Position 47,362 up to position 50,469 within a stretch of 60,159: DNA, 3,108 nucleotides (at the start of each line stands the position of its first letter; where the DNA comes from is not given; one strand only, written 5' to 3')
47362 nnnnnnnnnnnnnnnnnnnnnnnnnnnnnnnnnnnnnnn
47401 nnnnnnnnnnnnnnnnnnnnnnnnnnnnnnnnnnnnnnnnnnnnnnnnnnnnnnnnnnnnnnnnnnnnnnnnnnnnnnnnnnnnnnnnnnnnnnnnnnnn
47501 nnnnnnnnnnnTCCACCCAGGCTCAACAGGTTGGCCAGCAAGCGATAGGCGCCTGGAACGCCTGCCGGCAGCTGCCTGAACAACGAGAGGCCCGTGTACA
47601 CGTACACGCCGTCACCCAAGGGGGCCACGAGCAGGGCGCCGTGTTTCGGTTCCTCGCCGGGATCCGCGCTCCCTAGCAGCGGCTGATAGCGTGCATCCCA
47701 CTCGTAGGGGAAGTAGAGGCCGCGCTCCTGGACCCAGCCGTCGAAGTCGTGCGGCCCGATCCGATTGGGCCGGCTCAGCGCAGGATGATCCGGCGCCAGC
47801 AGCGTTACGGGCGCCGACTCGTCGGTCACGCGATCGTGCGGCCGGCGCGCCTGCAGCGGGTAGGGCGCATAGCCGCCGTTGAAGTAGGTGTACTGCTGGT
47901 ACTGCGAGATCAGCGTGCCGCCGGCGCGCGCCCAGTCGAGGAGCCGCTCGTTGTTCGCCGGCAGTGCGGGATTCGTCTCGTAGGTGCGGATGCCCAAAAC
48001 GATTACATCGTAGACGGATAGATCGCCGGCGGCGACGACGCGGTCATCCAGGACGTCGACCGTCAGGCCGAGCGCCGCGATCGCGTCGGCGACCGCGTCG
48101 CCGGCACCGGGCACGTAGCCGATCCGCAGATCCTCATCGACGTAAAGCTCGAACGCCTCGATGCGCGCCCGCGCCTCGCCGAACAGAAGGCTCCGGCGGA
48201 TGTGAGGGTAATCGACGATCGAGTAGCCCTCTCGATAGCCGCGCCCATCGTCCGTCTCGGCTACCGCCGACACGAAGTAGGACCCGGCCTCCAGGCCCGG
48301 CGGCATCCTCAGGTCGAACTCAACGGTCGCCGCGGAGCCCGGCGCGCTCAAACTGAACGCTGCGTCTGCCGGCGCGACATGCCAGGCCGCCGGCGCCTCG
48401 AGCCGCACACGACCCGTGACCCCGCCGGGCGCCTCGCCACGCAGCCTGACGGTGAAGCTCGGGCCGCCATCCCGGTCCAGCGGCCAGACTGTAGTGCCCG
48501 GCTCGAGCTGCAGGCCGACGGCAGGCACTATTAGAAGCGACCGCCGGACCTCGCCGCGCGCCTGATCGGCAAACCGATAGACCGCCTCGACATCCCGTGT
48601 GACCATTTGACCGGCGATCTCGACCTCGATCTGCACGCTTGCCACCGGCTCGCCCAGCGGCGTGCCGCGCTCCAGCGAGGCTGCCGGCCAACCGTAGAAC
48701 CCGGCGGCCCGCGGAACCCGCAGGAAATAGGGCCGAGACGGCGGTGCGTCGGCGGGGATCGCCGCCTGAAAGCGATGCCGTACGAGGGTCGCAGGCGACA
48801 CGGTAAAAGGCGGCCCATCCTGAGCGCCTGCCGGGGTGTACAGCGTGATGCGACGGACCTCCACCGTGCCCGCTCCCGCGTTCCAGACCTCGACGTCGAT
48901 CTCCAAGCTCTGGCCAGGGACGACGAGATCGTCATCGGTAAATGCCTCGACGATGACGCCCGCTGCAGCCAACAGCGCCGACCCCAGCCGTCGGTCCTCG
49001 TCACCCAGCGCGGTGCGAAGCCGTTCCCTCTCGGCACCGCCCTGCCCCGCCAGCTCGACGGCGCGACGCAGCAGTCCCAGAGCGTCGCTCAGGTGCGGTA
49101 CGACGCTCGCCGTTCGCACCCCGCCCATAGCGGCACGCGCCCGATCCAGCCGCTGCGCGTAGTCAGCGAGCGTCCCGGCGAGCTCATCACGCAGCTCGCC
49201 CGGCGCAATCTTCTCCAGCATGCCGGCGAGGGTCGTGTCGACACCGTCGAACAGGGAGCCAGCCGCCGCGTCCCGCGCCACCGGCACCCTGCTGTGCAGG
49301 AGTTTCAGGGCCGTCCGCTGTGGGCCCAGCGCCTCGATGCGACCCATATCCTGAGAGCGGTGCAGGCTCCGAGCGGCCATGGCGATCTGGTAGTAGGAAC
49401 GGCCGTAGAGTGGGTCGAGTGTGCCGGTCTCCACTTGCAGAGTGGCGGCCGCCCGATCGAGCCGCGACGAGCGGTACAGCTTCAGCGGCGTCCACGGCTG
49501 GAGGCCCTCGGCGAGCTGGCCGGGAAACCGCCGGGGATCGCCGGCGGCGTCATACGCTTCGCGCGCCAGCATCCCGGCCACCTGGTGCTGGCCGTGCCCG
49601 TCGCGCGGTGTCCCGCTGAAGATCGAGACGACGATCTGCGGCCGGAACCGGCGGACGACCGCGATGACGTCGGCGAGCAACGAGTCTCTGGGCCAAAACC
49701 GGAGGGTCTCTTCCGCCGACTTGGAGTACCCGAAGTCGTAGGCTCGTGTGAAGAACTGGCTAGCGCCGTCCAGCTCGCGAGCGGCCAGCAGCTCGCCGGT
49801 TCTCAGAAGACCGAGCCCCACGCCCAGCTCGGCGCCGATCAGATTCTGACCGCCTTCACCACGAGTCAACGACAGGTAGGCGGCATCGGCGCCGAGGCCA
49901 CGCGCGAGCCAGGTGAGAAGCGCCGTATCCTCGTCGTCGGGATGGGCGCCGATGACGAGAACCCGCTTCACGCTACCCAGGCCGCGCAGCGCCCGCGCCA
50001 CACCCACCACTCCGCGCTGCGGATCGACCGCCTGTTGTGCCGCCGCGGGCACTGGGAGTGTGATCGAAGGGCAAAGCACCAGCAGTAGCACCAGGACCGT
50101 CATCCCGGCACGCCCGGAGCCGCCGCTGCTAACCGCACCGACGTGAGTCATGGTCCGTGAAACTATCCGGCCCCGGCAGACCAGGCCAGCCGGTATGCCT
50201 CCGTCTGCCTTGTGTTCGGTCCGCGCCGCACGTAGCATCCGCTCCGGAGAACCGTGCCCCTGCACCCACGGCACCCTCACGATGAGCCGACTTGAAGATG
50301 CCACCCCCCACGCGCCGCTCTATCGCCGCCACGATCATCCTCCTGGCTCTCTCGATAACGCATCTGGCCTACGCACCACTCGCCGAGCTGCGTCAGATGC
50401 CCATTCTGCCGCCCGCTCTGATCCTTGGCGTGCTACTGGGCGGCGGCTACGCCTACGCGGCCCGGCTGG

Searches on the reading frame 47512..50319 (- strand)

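Call 22: search_protein_families(library=pfam, proteins=[window:47512-50319:-], max_evalue=0.00001)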
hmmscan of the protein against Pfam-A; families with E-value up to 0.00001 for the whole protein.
window:47512-50319:- (936 aa): 1 family
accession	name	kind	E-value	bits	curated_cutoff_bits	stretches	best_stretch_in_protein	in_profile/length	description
PF02585.22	PIG-L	-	8e-15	55.9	28.2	1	121-256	1-129/129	GlcNAc-PI de-N-acetylase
